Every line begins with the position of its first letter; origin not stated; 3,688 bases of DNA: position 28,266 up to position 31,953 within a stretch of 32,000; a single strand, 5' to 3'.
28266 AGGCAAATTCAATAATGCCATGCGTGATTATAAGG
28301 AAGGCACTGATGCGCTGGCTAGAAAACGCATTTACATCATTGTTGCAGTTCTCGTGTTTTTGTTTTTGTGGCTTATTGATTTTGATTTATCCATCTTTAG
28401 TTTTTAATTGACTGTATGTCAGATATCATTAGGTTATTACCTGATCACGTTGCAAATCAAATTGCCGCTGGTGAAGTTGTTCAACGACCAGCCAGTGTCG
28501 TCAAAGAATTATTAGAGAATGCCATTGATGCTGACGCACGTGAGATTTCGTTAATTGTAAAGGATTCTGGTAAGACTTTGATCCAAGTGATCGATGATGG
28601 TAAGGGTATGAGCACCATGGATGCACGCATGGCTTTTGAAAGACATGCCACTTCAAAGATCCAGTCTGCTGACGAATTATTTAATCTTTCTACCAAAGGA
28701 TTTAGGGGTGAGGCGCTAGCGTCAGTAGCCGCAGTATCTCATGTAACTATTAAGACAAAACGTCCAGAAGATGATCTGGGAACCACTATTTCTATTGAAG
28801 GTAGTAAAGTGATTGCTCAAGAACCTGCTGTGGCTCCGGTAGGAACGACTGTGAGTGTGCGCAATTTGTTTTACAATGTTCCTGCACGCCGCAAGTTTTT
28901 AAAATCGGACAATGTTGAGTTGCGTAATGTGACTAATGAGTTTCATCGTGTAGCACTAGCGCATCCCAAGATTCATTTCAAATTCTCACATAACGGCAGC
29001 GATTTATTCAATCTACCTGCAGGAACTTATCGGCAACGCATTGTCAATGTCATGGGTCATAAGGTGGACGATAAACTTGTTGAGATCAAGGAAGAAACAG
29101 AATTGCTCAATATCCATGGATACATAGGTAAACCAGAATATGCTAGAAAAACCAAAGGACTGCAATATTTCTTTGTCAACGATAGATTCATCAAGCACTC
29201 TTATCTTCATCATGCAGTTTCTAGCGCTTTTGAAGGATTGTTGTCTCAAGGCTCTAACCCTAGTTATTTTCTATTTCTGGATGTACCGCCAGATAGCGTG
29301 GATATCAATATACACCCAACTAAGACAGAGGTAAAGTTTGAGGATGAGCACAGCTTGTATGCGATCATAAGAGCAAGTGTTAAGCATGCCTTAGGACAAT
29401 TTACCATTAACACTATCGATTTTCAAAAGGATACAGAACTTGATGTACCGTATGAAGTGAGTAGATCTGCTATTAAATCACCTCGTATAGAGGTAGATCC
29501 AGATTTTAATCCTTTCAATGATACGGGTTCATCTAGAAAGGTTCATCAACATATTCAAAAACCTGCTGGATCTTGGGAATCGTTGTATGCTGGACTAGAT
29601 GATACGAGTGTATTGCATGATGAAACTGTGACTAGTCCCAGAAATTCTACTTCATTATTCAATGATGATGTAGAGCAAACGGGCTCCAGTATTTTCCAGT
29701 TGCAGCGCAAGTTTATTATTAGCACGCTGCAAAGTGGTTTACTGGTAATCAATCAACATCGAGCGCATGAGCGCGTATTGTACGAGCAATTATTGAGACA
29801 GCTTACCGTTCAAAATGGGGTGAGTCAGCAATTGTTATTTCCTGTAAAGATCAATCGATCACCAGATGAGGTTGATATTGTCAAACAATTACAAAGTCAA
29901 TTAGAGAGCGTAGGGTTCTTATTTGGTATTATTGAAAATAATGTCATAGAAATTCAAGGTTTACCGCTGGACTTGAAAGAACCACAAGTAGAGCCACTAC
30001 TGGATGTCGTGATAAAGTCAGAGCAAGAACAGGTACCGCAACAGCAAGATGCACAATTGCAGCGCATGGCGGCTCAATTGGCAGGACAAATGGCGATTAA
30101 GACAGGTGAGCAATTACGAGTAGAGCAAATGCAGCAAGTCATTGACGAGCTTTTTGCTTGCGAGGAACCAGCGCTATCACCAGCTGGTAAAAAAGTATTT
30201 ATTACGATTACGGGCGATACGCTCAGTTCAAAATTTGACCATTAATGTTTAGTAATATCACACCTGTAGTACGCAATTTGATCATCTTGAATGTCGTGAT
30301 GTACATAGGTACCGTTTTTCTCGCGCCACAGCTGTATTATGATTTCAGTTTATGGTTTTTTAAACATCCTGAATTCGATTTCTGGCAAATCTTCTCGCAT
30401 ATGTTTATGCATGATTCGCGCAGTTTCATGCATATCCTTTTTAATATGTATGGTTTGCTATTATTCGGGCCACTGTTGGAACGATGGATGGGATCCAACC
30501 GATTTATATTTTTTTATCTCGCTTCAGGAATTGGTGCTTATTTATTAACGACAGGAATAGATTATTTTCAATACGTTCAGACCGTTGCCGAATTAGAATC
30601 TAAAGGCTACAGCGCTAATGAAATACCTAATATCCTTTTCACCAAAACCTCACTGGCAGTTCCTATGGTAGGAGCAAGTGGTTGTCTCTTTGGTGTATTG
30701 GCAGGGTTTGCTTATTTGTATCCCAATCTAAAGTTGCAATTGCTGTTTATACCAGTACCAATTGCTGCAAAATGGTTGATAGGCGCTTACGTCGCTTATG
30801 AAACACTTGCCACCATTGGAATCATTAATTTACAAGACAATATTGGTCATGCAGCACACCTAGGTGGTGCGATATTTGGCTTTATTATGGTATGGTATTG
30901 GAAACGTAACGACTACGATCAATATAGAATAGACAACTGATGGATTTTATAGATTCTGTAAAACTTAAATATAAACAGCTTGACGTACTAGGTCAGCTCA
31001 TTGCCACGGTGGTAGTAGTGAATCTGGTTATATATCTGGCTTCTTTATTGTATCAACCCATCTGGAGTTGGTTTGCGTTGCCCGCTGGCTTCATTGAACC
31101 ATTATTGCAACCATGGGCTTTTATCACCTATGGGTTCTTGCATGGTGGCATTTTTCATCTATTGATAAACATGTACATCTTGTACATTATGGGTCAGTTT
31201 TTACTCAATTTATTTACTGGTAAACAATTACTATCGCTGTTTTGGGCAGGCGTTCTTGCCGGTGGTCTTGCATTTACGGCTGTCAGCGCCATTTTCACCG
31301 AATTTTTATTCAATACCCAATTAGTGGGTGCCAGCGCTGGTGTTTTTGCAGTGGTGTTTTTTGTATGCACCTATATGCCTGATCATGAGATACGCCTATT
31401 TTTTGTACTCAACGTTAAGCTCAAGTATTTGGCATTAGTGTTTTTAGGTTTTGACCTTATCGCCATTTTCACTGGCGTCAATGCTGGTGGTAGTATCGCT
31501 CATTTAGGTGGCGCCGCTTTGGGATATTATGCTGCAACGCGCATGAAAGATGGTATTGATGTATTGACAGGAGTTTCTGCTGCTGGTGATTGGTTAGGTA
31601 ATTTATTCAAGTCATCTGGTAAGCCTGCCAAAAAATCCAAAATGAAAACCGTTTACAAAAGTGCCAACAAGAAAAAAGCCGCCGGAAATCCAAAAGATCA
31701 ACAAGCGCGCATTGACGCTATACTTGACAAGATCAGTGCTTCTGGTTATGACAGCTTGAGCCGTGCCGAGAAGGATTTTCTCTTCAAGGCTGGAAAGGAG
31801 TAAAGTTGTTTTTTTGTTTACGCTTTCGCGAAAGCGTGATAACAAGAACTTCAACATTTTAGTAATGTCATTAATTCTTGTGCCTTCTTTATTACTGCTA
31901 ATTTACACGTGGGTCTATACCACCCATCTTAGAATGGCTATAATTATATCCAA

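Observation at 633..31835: Highly iterated 14-bp perfect palindrome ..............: 8 exact copies plus 1 near-copy in 32 kb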

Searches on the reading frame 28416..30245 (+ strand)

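Call 7: search_protein_families(library=pfam, proteins=[window:28416-30245:+])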
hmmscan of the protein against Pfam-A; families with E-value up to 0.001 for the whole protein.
window:28416-30245:+ (609 aa): 4 families
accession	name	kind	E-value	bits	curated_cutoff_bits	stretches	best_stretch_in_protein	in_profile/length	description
PF01119.25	DNA_mis_repair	-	5.5e-37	126.4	26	1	210-326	2-118/119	DNA mismatch repair protein, C-terminal domain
PF08676.16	MutL_C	-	3.1e-25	89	25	1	426-567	1-142/142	MutL C terminal dimerisation domain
PF13589.12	HATPase_c_3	-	8e-14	52.3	25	1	26-127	4-105/137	Histidine kinase-, DNA gyrase B-, and HSP90-like ATPase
PF02518.31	HATPase_c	-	4.3e-08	34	26.4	1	24-87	5-64/111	Histidine kinase-, DNA gyrase B-, and HSP90-like ATPase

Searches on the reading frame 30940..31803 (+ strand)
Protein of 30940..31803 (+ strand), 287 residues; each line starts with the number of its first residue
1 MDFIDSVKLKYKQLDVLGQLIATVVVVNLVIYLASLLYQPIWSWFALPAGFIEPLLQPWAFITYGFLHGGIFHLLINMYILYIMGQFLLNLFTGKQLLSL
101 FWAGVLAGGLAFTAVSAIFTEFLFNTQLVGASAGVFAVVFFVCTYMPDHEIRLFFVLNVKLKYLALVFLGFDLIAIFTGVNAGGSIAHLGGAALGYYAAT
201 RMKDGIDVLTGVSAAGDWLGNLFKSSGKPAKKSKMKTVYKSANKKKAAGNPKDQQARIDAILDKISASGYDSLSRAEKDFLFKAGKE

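Call 7: search_protein_families(library=pfam, proteins=[window:30940-31803:+])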
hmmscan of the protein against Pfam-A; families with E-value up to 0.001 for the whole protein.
window:30940-31803:+ (287 aa): 2 families
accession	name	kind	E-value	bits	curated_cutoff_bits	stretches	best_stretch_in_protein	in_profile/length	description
PF01694.28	Rhomboid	-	2.6e-18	67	22.6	1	57-199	3-137/143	Rhomboid domain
PF20216.3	DUF6576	-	2.7e-07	31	27.3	1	253-281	13-41/47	Family of unknown function (DUF6576)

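Call 12: find_encoding_contigs(protein=window:30940-31803:+, flank=10000, max_places=6)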
Protein window:30940-31803:+ (287 aa): no gene with exactly this product is on record in the collection.
